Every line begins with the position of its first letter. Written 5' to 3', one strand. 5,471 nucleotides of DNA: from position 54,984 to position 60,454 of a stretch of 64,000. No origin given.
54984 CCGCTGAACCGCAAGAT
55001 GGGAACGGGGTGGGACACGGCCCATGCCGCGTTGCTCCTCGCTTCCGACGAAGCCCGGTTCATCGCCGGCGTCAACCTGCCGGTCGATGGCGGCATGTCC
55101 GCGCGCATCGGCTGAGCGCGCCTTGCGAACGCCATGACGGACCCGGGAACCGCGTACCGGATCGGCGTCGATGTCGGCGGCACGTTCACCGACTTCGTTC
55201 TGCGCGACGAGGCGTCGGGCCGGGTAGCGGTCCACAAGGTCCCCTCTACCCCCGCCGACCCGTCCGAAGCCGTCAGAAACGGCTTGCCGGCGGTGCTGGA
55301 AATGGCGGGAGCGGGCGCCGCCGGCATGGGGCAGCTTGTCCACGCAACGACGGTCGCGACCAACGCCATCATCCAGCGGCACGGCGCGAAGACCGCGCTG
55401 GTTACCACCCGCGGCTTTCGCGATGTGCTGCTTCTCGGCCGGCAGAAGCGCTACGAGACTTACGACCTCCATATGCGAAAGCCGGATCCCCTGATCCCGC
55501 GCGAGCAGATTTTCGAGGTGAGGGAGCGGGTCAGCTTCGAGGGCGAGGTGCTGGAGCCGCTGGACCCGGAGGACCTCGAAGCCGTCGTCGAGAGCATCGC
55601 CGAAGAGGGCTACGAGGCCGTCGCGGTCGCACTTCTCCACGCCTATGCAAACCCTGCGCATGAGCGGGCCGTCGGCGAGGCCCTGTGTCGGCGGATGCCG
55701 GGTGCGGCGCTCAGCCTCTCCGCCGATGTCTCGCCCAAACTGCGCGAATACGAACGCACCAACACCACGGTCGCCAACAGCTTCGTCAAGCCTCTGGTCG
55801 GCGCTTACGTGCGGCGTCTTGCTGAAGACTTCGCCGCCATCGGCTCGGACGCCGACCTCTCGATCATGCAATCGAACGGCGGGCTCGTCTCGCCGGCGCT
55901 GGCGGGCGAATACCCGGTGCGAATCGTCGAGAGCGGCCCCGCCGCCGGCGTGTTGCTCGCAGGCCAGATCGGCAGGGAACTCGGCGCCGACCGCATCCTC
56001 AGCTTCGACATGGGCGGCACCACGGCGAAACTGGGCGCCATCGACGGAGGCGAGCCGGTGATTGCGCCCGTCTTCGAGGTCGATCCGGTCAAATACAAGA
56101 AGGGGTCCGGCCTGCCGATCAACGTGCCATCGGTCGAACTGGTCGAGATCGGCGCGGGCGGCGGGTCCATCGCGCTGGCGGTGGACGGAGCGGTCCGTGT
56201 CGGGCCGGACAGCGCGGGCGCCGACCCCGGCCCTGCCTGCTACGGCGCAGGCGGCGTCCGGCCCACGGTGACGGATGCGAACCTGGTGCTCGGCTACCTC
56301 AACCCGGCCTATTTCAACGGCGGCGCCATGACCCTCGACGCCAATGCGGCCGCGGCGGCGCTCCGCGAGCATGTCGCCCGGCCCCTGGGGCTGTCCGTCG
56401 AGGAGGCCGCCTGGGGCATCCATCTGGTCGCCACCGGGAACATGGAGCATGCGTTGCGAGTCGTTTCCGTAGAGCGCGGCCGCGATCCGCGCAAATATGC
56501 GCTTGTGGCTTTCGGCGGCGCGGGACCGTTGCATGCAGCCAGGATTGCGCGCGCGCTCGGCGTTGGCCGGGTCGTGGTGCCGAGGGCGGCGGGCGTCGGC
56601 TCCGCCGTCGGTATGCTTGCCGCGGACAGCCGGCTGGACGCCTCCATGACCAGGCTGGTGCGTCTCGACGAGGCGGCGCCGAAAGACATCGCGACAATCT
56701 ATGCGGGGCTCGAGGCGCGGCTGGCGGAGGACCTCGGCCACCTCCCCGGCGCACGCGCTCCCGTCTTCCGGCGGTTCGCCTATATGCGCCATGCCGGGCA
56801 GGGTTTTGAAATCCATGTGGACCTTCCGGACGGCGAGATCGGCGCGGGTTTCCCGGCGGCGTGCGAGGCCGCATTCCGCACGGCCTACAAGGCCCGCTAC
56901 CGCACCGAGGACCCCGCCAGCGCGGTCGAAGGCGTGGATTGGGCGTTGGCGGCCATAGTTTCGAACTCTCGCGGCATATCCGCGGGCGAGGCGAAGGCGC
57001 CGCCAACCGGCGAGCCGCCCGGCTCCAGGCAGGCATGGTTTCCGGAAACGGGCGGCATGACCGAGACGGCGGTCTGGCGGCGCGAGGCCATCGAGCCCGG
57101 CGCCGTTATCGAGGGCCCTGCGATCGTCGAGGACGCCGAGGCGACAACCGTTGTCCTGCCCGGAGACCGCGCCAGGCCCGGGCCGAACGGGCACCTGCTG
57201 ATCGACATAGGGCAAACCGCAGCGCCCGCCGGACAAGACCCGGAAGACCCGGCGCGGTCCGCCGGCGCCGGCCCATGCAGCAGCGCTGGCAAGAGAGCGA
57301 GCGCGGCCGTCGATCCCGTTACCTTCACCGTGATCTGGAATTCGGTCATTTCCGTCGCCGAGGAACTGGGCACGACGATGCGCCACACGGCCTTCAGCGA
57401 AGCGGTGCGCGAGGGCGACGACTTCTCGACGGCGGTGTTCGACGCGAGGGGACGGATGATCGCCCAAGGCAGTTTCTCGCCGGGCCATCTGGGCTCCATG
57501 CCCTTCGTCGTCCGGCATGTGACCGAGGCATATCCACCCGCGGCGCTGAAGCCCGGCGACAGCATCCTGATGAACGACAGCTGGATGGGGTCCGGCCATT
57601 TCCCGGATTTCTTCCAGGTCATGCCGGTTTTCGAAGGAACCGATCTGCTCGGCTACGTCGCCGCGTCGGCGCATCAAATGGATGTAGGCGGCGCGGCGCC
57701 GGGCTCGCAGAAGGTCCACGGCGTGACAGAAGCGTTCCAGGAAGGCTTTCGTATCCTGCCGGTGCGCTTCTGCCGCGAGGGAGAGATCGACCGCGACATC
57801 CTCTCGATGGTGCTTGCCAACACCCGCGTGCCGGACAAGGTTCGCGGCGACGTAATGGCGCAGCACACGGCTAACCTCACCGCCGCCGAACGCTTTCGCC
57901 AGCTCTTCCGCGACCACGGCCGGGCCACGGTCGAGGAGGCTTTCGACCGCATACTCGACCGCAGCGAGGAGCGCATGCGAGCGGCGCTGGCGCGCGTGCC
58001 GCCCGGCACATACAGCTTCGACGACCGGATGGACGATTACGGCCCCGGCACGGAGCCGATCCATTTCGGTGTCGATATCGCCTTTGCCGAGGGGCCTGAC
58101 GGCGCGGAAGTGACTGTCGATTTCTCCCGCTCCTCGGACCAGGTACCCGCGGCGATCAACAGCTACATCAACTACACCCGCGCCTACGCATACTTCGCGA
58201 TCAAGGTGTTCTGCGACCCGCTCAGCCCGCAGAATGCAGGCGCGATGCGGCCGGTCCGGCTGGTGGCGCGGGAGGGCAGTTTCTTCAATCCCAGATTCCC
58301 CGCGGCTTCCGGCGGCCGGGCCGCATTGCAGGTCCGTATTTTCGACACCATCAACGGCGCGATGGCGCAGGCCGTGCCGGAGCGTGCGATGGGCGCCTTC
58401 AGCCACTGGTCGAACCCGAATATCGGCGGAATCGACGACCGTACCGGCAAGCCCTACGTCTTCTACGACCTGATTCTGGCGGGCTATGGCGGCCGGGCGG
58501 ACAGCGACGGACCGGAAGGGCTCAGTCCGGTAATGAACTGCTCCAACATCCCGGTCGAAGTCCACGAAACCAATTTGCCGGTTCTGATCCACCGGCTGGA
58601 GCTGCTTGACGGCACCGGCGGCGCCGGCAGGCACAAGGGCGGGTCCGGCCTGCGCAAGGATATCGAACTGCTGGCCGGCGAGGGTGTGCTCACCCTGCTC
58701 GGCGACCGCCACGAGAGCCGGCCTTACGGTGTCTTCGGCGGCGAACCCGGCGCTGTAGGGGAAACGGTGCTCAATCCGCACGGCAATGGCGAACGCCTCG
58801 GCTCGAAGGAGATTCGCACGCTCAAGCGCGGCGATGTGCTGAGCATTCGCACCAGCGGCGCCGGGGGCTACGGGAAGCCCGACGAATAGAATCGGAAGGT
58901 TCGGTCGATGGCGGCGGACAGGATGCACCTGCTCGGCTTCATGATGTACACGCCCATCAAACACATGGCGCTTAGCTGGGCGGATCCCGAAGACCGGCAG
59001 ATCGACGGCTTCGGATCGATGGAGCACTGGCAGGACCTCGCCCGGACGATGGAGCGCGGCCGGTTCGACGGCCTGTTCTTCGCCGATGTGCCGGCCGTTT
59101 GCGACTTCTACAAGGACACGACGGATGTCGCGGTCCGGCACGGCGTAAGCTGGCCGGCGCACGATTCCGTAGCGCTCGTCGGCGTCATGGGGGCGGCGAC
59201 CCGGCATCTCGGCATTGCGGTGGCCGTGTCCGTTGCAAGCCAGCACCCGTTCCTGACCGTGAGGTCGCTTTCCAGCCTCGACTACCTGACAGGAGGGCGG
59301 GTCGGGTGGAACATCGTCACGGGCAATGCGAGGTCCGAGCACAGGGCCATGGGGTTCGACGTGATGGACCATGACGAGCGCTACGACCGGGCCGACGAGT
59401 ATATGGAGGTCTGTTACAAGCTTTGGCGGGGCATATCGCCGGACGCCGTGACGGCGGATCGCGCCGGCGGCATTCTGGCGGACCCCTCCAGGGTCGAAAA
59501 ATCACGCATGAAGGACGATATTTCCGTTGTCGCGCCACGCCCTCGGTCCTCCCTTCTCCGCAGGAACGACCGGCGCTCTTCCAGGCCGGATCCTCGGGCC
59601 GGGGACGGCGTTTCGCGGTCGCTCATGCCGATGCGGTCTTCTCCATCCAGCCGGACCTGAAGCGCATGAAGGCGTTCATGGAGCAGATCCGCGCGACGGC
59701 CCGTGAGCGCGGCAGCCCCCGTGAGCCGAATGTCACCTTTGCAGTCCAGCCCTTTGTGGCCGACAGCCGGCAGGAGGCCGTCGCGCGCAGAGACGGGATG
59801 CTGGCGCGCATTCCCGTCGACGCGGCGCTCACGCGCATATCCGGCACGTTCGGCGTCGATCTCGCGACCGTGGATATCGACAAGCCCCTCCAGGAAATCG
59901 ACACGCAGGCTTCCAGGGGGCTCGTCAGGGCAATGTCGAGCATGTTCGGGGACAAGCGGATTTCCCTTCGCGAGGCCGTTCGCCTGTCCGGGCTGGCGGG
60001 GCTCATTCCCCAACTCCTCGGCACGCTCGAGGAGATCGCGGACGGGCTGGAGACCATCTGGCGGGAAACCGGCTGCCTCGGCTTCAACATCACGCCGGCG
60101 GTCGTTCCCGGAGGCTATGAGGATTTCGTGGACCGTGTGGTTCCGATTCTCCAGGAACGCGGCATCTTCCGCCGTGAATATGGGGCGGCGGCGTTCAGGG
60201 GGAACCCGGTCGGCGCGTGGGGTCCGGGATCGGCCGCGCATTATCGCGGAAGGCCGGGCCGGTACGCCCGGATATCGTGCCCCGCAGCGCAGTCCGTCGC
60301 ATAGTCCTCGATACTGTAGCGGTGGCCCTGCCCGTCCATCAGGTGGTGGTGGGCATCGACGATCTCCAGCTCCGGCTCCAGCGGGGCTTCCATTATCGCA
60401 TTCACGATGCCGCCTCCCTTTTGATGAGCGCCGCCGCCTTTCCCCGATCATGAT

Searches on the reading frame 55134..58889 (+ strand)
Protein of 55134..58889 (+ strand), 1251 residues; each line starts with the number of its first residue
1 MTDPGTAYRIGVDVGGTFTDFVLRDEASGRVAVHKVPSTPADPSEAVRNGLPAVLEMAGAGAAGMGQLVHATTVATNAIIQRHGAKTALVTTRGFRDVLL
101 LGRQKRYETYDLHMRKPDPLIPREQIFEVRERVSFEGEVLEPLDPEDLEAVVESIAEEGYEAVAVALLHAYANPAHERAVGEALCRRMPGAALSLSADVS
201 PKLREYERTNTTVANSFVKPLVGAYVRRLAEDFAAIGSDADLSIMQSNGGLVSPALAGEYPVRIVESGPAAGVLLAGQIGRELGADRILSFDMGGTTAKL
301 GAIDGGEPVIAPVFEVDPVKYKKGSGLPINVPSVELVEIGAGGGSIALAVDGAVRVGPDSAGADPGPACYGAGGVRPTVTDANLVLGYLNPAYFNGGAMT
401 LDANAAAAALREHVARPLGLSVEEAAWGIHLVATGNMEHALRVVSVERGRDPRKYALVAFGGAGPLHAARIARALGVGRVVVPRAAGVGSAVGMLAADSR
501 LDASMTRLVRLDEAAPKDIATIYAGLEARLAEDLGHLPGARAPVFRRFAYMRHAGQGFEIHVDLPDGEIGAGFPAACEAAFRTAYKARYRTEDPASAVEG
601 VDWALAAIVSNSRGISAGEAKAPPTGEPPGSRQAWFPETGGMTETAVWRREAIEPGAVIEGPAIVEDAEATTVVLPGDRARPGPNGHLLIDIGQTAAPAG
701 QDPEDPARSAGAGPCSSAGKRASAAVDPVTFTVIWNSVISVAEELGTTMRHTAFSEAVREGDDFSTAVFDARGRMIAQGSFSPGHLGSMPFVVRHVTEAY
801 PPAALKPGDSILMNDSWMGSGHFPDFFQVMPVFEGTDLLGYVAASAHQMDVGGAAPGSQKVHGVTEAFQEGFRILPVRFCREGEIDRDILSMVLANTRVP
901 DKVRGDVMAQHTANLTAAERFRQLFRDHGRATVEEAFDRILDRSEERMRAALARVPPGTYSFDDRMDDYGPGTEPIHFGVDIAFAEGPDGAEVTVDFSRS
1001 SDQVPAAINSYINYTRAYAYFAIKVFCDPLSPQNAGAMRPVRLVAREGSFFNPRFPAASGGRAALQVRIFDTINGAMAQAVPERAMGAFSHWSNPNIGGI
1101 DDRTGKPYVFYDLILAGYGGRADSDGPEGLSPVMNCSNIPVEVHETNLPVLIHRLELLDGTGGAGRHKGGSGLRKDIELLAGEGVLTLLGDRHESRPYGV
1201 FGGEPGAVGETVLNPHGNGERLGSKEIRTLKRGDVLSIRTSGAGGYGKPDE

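Call 10: search_protein_families(library=pfam, proteins=[window:55134-58889:+], max_evalue=0.01)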
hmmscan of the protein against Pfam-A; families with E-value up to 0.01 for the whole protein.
window:55134-58889:+ (1251 aa): 4 families
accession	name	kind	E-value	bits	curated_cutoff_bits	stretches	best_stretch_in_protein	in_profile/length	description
PF02538.19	Hydantoinase_B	-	7.8e-154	513.4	26.8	1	727-1249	1-519/519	Hydantoinase B/oxoprolinase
PF01968.24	Hydantoinase_A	-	2e-87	293.6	22.9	1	208-501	1-289/291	Hydantoinase/oxoprolinase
PF05378.19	Hydant_A_N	-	5.4e-56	189.5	25.2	1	9-184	1-172/176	Hydantoinase/oxoprolinase N-terminal region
PF19278.4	Hydant_A_C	-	1e-06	28.7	21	1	619-679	121-179/193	Hydantoinase/oxoprolinase C-terminal domain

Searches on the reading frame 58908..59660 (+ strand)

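Call 10: search_protein_families(library=pfam, proteins=[window:58908-59660:+], max_evalue=0.01)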
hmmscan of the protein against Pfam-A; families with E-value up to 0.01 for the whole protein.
window:58908-59660:+ (250 aa): 1 family
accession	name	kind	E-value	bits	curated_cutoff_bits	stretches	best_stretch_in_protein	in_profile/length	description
PF00296.26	Bac_luciferase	-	4.1e-23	82.7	27.9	1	37-179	21-141/314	Luciferase-like monooxygenase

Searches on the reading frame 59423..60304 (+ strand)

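Call 10: search_protein_families(library=pfam, proteins=[window:59423-60304:+], max_evalue=0.01)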
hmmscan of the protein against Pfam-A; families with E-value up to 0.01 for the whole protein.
window:59423-60304:+ (293 aa): 1 family
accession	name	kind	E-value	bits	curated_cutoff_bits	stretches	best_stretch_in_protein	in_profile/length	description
PF00296.26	Bac_luciferase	-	4.1e-19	69.5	27.9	1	22-217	138-311/314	Luciferase-like monooxygenase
